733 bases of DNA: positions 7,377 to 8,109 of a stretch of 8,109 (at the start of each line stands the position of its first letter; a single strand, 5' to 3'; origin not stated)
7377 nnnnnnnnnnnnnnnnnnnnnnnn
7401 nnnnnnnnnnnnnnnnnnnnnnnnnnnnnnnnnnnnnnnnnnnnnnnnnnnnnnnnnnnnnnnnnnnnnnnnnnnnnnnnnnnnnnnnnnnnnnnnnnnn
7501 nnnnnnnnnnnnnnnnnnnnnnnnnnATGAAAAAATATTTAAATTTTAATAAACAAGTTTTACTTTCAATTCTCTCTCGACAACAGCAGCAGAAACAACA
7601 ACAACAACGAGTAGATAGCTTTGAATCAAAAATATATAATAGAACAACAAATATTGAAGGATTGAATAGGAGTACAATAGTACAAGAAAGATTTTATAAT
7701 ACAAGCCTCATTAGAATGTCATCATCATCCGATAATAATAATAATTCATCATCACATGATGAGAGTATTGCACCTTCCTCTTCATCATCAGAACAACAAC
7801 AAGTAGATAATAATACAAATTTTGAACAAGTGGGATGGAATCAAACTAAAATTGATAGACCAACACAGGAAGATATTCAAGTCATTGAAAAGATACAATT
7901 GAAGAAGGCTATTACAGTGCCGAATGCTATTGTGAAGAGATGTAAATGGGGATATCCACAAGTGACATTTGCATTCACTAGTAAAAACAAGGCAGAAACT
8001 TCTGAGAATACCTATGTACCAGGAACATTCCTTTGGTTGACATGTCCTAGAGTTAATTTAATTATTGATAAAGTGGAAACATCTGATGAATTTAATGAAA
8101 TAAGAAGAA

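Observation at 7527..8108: Unlisted plus-strand gene: long low-complexity Q/S/N N-terminus followed by a conserved-looking domain beginning around 7880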

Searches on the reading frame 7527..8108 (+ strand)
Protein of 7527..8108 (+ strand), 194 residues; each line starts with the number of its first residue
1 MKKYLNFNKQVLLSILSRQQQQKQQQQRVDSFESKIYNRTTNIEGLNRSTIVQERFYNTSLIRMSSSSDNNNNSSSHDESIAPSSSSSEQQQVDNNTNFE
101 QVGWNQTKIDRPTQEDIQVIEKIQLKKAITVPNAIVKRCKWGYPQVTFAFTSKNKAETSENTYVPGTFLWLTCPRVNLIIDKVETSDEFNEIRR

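Call 8: search_protein_families(library=pfam, proteins=[window:7527-8108:+], max_evalue=10)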
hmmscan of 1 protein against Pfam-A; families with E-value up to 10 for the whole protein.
window:7527-8108:+ (194 aa): 1 family
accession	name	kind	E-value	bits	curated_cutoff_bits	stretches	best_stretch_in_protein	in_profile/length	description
PF04417.17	DUF501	-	3e-06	27.7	23.8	1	136-190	2-52/139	Protein of unknown function (DUF501)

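Call 9: search_protein_families(library=ncbifam, proteins=[window:7527-8108:+], max_evalue=10)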
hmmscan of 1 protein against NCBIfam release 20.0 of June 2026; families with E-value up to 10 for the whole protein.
window:7527-8108:+ (194 aa): 0 families

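Call 10: find_homologous_proteins(query=window:7527-8108:+)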
Query window:7527-8108:+ (194 aa): 2 proteins with E <= 0.001 among 57 candidates.
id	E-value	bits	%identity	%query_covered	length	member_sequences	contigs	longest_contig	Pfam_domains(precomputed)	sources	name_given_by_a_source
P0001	1.3e-35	141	68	50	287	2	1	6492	PF04417.18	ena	-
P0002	3.9e-23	100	45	61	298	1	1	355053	PF04417.18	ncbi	ncbi:hypothetical protein ABK040_001883 [Willaertia magna]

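Call 12: find_encoding_contigs(protein=P0001, flank=10000)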
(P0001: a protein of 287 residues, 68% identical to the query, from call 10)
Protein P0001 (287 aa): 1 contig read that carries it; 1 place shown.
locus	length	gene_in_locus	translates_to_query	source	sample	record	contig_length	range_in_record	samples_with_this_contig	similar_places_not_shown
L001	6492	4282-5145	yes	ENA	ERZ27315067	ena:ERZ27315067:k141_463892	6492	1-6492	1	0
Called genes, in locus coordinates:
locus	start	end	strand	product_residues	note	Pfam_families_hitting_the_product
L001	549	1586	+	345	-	PF03798:TRAM_LAG1_CLN8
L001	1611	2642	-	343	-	PF26557:Cullin_AB, PF08672:ANAPC2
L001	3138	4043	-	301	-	-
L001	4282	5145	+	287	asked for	PF04417:DUF501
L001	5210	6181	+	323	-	PF04712:Radial_spoke (weak)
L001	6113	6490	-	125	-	?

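Call 14: search_solved_structures(query=P0001, max_evalue=10)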
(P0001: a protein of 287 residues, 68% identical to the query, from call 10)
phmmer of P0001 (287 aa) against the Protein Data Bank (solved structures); distinct sequences matched with E-value up to 10: 1.
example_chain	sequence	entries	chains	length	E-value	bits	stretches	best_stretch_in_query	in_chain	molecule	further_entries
9itj_R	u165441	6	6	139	0.26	13.7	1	66-132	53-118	ATP synthase epsilon chain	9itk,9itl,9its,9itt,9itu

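Call 19: search_protein_families(library=pfam, proteins=[P0001, P0002], max_evalue=1)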
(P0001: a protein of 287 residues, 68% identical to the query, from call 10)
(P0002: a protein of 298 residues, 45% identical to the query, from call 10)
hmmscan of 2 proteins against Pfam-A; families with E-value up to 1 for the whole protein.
P0001 (287 aa): 1 family
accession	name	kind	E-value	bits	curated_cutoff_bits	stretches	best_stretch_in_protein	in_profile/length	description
PF04417.17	DUF501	-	1.5e-18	67.5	23.8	2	46-142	2-97/139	Protein of unknown function (DUF501)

P0002 (298 aa): 4 families
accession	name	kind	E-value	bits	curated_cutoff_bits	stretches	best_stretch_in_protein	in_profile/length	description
PF04417.17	DUF501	-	5.9e-20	72.1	23.8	2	65-156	2-92/139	Protein of unknown function (DUF501)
PF19745.5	FUT8_N_cat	-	0.00023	20.5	27.6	1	95-283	18-208/499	Alpha-(1,6)-fucosyltransferase N- and catalytic domains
PF16413.10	Mlh1_C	-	0.024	14.5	25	1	105-172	168-234/264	DNA mismatch repair protein Mlh1 C-terminus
PF21431.3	Col-Pyo_DNase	-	0.2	12.3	27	1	108-158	33-85/124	Colicin/Pyocin-S2, DNase domain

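Call 25: find_encoding_contigs(protein=P0002, flank=10000)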
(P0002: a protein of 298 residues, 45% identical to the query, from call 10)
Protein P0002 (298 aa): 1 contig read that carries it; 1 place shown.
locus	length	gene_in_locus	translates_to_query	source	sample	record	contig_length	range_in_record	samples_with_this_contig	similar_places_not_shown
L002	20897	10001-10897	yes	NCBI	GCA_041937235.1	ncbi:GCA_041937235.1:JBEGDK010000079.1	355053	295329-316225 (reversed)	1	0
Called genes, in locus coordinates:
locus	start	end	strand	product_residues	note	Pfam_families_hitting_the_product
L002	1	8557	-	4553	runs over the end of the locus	PF08385:DHC_N1, PF08393:DHC_N2, PF12774:AAA_6, PF07728:AAA_5, PF17852:Dynein_AAA_lid, PF07728:AAA_5, PF12775:AAA_7, PF17857:AAA_lid_1, +10 more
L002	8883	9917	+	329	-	PF03798:TRAM_LAG1_CLN8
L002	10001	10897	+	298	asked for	PF04417:DUF501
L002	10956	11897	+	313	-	PF04712:Radial_spoke (weak)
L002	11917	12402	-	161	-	PF05180:zf-DNL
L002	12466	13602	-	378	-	PF00378:ECH_1, PF16113:ECH_2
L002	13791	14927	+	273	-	-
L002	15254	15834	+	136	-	PF05241:EBP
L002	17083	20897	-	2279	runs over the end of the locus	PF14429:DOCK-C2, PF28208:TPR_DOCK9, PF06920:DHR-2_Lobe_A, PF20422:DHR-2_Lobe_B, PF20421:DHR-2_Lobe_C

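Call 34: search_protein_representatives(alignment_id=A1)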
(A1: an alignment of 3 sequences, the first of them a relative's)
Query: 3 sequences, 297 profile positions. Proteins with E-value up to 0.001 (for the whole library): 110; up to 1e-10: 19; up to 1e-30: 10. The best 110 are listed.
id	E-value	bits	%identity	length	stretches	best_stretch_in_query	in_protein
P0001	7.7e-162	554.0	-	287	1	17-297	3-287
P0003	2.5e-121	421.0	-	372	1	7-292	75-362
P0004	3.2e-53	197.4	-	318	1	1-292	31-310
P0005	2.5e-47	178.0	-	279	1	38-291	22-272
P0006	2.5e-45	171.5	-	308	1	40-293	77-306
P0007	9.5e-41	156.4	-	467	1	14-292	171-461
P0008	3.1e-39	151.5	-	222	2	42-130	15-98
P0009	1.8e-36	142.4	-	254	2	41-136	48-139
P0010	6.7e-36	140.5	-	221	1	84-291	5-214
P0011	5.0e-34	134.4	-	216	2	32-120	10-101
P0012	9.3e-30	120.4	-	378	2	85-291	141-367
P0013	1.4e-28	116.5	-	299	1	41-292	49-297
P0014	1.1e-27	113.6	-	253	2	39-153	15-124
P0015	8.0e-25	104.2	-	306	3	39-81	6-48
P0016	7.8e-23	97.6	-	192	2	212-293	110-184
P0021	1.4e-10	57.4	-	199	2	37-139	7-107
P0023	2.3e-10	56.7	-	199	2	13-146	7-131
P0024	6.7e-09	51.9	-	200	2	39-141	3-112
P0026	8.2e-09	51.6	-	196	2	44-146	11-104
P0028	5.2e-08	49.0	-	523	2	38-142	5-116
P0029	6.1e-08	48.7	-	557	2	30-142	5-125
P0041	8.2e-07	45.0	-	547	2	41-144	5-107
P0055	9.3e-06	41.6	-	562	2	41-144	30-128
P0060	1.6e-05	40.8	-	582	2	40-127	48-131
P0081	7.4e-05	38.6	-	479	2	24-139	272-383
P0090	1.5e-04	37.6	-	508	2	62-146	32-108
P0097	2.5e-04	36.9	-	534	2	42-118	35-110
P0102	4.7e-04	36.0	-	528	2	42-143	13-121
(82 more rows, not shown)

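Call 35: predict_structure(alignment_id=A1)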
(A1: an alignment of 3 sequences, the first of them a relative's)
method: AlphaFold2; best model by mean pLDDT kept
length: 287 residues; sequences in the alignment: 3
mean_pLDDT: 34.1   pTM: 0.24
mean pLDDT of the five models: 34.1, 32.9, 32.8, 32.6, 32.6
residues with pLDDT >= 90: 0; 70-90: 0; 50-70: 5; < 50: 282
segments of 3 or more residues with pLDDT < 50: 1-166, 172-186, 189-287
pLDDT, mean of each block of 10 residues (from residue 1): 29 31 38 35 29 27 32 28 30 34 33 36 41 42 32 33 45 43 48 40 39 30 27 30 34 31 31 27 30
secondary structure, 60 per line:
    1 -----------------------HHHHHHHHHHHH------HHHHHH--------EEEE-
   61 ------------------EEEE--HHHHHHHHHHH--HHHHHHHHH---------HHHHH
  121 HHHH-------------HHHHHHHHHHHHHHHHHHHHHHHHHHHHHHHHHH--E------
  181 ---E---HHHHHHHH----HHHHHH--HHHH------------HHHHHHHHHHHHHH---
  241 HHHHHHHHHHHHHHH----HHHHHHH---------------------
elements in order: H24-35 H42-47 E56-59 E79-82 H85-95 H98-106 H116-124 H138-171 H188-195 H200-205 H208-211 H224-237 H241-255 H260-266

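Call 37: search_protein_families(library=pfam, proteins=[P0028, P0029, P0041, P0055, P0060, P0090, P0097, P0102, P0081, P0003], max_evalue=0.001)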
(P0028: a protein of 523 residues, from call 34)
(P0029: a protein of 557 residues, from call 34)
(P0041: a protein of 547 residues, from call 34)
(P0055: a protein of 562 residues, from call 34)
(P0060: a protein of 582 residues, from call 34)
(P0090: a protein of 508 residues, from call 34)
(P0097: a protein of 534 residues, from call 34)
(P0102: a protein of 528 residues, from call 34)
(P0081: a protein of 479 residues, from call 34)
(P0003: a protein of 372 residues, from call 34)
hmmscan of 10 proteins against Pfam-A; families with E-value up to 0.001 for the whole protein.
P0028 (523 aa): 3 families
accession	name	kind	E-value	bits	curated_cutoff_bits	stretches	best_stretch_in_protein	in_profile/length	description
PF02541.22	Ppx-GppA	-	6.5e-42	144.4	27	1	242-495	16-266/285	Ppx/GppA phosphatase family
PF04417.17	DUF501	-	6.4e-40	136.7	23.8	1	30-183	2-138/139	Protein of unknown function (DUF501)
PF14450.12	FtsA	-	0.00012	22.9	31.8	0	341-370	1-30/127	Cell division protein FtsA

P0029 (557 aa): 2 families
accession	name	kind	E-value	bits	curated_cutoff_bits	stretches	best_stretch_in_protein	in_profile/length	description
PF02541.22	Ppx-GppA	-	1.6e-40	139.8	27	1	260-535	6-264/285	Ppx/GppA phosphatase family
PF04417.17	DUF501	-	4.4e-39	134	23.8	1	38-204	2-138/139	Protein of unknown function (DUF501)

P0041 (547 aa): 2 families
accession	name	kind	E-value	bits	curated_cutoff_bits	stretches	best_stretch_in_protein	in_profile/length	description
PF04417.17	DUF501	-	5.4e-43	146.7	23.8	1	27-165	2-138/139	Protein of unknown function (DUF501)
PF02541.22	Ppx-GppA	-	9.1e-31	107.8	27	2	368-526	113-269/285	Ppx/GppA phosphatase family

P0055 (562 aa): 2 families
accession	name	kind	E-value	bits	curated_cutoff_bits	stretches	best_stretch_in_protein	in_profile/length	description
PF02541.22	Ppx-GppA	-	2.8e-53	181.7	27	2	234-382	5-149/285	Ppx/GppA phosphatase family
PF04417.17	DUF501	-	1e-40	139.4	23.8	1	51-189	1-138/139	Protein of unknown function (DUF501)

P0060 (582 aa): 2 families
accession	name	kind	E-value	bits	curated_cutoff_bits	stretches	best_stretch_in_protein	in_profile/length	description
PF02541.22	Ppx-GppA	-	4.7e-38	131.7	27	1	319-578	31-281/285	Ppx/GppA phosphatase family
PF04417.17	DUF501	-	6.1e-37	127.1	23.8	1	70-209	1-136/139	Protein of unknown function (DUF501)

P0090 (508 aa): 2 families
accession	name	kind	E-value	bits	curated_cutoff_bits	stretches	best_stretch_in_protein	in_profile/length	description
PF02541.22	Ppx-GppA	-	2e-50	172.3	27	1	215-502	6-280/285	Ppx/GppA phosphatase family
PF04417.17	DUF501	-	4.5e-36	124.3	23.8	1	33-165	1-135/139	Protein of unknown function (DUF501)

P0097 (534 aa): 2 families
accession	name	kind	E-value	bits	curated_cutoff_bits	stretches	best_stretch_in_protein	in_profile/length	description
PF02541.22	Ppx-GppA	-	9.8e-45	153.6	27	1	246-520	18-281/285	Ppx/GppA phosphatase family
PF04417.17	DUF501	-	7.1e-40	136.6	23.8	1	57-194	3-138/139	Protein of unknown function (DUF501)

P0102 (528 aa): 2 families
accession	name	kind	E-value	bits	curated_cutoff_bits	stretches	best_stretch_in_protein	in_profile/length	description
PF02541.22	Ppx-GppA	-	9.6e-42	143.8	27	1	234-499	2-262/285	Ppx/GppA phosphatase family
PF04417.17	DUF501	-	3.3e-39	134.4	23.8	1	34-186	2-138/139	Protein of unknown function (DUF501)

P0081 (479 aa): 4 families
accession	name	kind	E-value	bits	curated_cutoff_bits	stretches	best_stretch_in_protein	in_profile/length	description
PF04417.17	DUF501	-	2.3e-34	118.7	23.8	1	315-449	1-138/139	Protein of unknown function (DUF501)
PF00583.31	Acetyltransf_1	-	1.9e-10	41.5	20.7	1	26-125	14-115/116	Acetyltransferase (GNAT) family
PF13508.13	Acetyltransf_7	-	3e-07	31.1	27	1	46-109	5-66/84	Acetyltransferase (GNAT) domain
PF13302.13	Acetyltransf_3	-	0.00021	22.5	25.4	1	46-127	56-138/138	Acetyltransferase (GNAT) domain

P0003 (372 aa): 1 family
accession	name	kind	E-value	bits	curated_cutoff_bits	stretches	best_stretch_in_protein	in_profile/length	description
PF04417.17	DUF501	-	2.3e-16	60.4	23.8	2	132-202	2-67/139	Protein of unknown function (DUF501)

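Call 43: list_cluster_members(proteins=[P0003, P0004, P0005, P0006, P0007, P0008, P0009, P0011, P0012, P0013])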
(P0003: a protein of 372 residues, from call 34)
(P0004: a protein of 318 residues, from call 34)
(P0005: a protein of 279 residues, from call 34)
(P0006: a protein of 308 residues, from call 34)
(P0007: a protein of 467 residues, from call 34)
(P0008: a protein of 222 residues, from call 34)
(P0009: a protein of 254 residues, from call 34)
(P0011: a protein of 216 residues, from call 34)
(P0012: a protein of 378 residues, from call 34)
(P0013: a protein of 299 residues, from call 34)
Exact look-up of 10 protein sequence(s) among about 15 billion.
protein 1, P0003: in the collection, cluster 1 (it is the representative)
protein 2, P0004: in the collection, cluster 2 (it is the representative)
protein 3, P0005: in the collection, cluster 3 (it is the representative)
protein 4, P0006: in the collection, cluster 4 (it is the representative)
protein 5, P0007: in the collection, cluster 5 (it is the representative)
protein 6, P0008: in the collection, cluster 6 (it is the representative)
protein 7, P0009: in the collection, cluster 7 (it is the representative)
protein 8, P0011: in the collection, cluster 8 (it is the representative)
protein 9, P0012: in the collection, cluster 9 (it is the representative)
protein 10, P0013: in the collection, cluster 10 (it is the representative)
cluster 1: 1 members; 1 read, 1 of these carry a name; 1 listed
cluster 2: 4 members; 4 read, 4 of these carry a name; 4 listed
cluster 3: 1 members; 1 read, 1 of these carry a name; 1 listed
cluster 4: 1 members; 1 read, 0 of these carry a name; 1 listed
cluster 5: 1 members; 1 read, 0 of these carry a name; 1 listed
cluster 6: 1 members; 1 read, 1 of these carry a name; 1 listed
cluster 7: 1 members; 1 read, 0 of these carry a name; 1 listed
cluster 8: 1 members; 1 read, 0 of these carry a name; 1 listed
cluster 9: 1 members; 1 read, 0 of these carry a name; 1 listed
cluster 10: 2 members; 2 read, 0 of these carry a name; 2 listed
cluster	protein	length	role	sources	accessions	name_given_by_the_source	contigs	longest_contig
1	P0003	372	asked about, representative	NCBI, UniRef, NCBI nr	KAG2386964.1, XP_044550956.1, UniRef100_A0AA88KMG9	hypothetical protein C9374_001999 [Naegleria lovaniensis] | Uncharacterized protein n=1 Tax=Naegleria lovaniensis TaxID=51637 RepID=A0AA88KMG9_NAELO | uncharacterized protein C9374_001999 [Naegleria lovaniensis]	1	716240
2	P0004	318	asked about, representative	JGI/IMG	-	hypothetical protein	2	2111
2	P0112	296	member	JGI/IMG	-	hypothetical protein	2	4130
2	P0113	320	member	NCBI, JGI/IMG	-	hypothetical protein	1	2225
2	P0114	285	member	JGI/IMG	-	hypothetical protein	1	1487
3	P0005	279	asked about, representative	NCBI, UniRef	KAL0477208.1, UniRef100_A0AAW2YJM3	trehalose-phosphate phosphatase D [Acrasis kona] | Trehalose-phosphate phosphatase D n=1 Tax=Acrasis kona TaxID=1008807 ...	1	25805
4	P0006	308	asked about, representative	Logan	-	-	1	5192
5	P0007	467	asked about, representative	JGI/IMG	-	-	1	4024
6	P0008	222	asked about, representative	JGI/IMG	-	hypothetical protein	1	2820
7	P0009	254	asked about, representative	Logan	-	-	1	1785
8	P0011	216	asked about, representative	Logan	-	-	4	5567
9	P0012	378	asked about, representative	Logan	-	-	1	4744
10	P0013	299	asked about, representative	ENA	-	-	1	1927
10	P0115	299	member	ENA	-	-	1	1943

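Call 47: predict_structure(alignment_id=A2)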
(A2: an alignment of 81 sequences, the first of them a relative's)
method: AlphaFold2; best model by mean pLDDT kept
length: 287 residues; sequences in the alignment: 81
mean_pLDDT: 84.2   pTM: 0.83
mean pLDDT of the five models: 84.2, 83.5, 82.1, 82.0, 81.4
residues with pLDDT >= 90: 168; 70-90: 47; 50-70: 69; < 50: 3
segments of 3 or more residues with pLDDT < 50: none
pLDDT, mean of each block of 10 residues (from residue 1): 64 80 95 93 95 94 65 87 94 94 91 62 65 60 63 86 97 96 96 95 95 95 95 96 94 87 73 71 58
secondary structure, 60 per line:
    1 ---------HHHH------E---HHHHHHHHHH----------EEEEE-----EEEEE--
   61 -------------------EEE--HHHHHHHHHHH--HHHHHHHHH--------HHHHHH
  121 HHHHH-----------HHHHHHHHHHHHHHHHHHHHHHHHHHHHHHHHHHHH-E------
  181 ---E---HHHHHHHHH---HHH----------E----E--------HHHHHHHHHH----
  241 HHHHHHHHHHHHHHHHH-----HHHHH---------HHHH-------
elements in order: H10-13 H24-33 E44-48 E54-58 E80-82 H85-95 H98-106 H115-125 H137-172 H188-196 H227-236 H241-257 H263-267 H277-280

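Call 51: search_solved_structures(query=A2, max_evalue=10)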
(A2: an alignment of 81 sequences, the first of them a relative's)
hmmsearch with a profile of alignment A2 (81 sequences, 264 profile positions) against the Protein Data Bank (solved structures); distinct sequences matched with E-value up to 10: 4.
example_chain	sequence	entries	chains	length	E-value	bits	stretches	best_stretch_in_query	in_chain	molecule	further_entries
3f3x_A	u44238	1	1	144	0.033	17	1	125-178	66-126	Transcriptional regulator, marR family, putative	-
2rdp_A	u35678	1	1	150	1.1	12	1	115-167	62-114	putative transcriptional regulator MarR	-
5djn_A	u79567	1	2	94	3.3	10.5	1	136-190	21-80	Kinesin-like protein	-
4rsj_A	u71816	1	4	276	6.6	9.5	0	128-195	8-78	Chromosome partition protein Smc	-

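Call 53: fold_search(model_id=the predicted structure, library=pdb)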
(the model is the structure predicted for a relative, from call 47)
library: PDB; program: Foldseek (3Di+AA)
matches with E <= 10: 23; with E <= 0.001: 0
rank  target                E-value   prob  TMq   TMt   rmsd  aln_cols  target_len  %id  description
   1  5nrl_F                2.0e+00  0.04  0.15  0.12  20.6       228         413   10  Structure of a pre-catalytic spliceosome (released 2017-05-31)
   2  4dnk_A                2.2e+00  0.04  0.15  0.18  17.8       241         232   11  Crystal structure of a tyrosine 3-monooxygenase/tryptophan 5-monooxygenase activation protein, beta polypeptide (YWHAB (released 2012-02-22)
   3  5o9z_H                4.6e+00  0.02  0.13  0.11  20.2       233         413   15  Cryo-EM structure of a pre-catalytic human spliceosome primed for activation (B complex) (released 2017-08-16)
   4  3jza_B                5.1e+00  0.02  0.12  0.16  15.9       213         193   13  Crystal structure of human Rab1b in complex with the GEF domain of DrrA/SidM from Legionella pneumophila (released 2010-01-19)
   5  8b5w                  5.1e+00  0.01  0.07  0.06  19.9       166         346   14  Crystal structure of the E3 module from UBR4 (released 2023-10-04)
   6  9hev_A                5.4e+00  0.03  0.13  0.14  23.2       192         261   11  CryoEM structure of mouse Panx1 phosphorylated in vitro by Src, narrow conformation (released 2025-11-26)
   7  7qi1_B                5.4e+00  0.02  0.16  0.18  19.5       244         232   10  Crystal structure of human 14-3-3 protein beta in complex with CFTR peptide pS753pS768 and PPI stabilizer CY007424 (released 2022-05-25)
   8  5o74_K                5.4e+00  0.02  0.13  0.17  15.8       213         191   12  Crystal structure of human Rab1b covalently bound to the GEF domain of DrrA/SidM from Legionella pneumophila in the pr (released 2017-10-11)
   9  7egm_E                6.0e+00  0.01  0.10  0.08  21.1       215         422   13  The SRM module of SWI/SNF-nucleosome complex (released 2022-01-12)
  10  5o74_I                6.7e+00  0.01  0.13  0.16  15.7       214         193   13  Crystal structure of human Rab1b covalently bound to the GEF domain of DrrA/SidM from Legionella pneumophila in the pr (released 2017-10-11)
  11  6fnb_A                7.1e+00  0.01  0.14  0.16  21.1       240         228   13  Mono- and bivalent 14-3-3 inhibitors for characterizing supramolecular lysine-PEG interactions in proteins (released 2018-07-04)
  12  3l0i_A                7.1e+00  0.01  0.12  0.12  15.8       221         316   13  Complex structure of SidM/DrrA with the wild type Rab1 (released 2009-12-22)
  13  4w8k_A                7.1e+00  0.01  0.11  0.11  19.6       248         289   13  Crystal structure of a putative Cas1 enzyme from Vibrio phage ICP1 (released 2014-09-17)
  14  6skl_D                7.5e+00  0.03  0.13  0.14  15.1       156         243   17  Cryo-EM structure of the CMG Fork Protection Complex at a replication fork - Conformation 1 (released 2020-05-06)
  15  5d2d_A                7.5e+00  0.02  0.15  0.18  20.7       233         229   12  Crystal structure of human 14-3-3 zeta in complex with CFTR R-domain peptide pS753-pS768 (released 2016-03-16)
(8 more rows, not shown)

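Call 56: find_encoding_contigs(protein=P0021, flank=5000, max_places=3)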
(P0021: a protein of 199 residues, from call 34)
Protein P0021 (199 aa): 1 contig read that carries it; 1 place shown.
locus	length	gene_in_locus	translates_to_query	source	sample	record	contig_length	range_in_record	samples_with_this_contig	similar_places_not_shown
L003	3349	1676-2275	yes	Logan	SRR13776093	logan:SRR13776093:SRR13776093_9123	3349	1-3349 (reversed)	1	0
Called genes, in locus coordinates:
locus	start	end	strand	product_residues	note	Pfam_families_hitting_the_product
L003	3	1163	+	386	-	?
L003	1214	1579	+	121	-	PF00575:S1, PF23459:S1_RRP5 (weak)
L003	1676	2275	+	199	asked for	PF04417:DUF501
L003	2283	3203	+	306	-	PF02541:Ppx-GppA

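Call 57: find_encoding_contigs(protein=P0023, flank=5000, max_places=2)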
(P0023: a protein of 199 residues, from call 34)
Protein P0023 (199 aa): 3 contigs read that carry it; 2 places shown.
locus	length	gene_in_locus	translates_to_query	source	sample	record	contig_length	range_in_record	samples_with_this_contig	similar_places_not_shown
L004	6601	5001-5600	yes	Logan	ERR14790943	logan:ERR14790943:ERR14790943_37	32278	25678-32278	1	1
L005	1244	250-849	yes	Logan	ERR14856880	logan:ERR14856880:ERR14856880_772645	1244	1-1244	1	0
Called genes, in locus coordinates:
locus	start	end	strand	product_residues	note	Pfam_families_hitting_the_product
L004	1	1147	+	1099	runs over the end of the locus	PF17757:UvrB_inter, PF02559:CarD_TRCF_RID, PF00270:DEAD, PF04851:ResIII, PF00271:Helicase_C, PF03461:TRCF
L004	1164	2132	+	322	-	PF13623:SurA_N_2, PF13624:SurA_N_3, PF09312:SurA_N, PF13145:Rotamase_2, PF13616:Rotamase_3, PF00639:Rotamase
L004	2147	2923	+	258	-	PF03819:MazG, PF12643:MazG-like (faint), PF01503:PRA-PH (weak), PF03819:MazG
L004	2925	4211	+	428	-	PF03952:Enolase_N, PF00113:Enolase_C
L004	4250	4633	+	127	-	PF04977:DivIC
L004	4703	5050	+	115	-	PF00575:S1, PF21543:CvfB_2nd (weak)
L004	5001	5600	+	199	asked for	PF04417:DUF501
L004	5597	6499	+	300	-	PF02541:Ppx-GppA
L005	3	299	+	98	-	?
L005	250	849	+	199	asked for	PF04417:DUF501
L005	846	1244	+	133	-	?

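Call 58: find_encoding_contigs(protein=P0024, flank=5000, max_places=2)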
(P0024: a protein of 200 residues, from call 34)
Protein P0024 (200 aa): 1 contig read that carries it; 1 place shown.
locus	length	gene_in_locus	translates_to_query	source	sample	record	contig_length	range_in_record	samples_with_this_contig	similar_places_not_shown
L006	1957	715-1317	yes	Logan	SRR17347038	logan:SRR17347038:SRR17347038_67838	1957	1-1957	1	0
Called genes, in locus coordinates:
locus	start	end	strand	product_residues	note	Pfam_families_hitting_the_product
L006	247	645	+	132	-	PF00575:S1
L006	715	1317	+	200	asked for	PF04417:DUF501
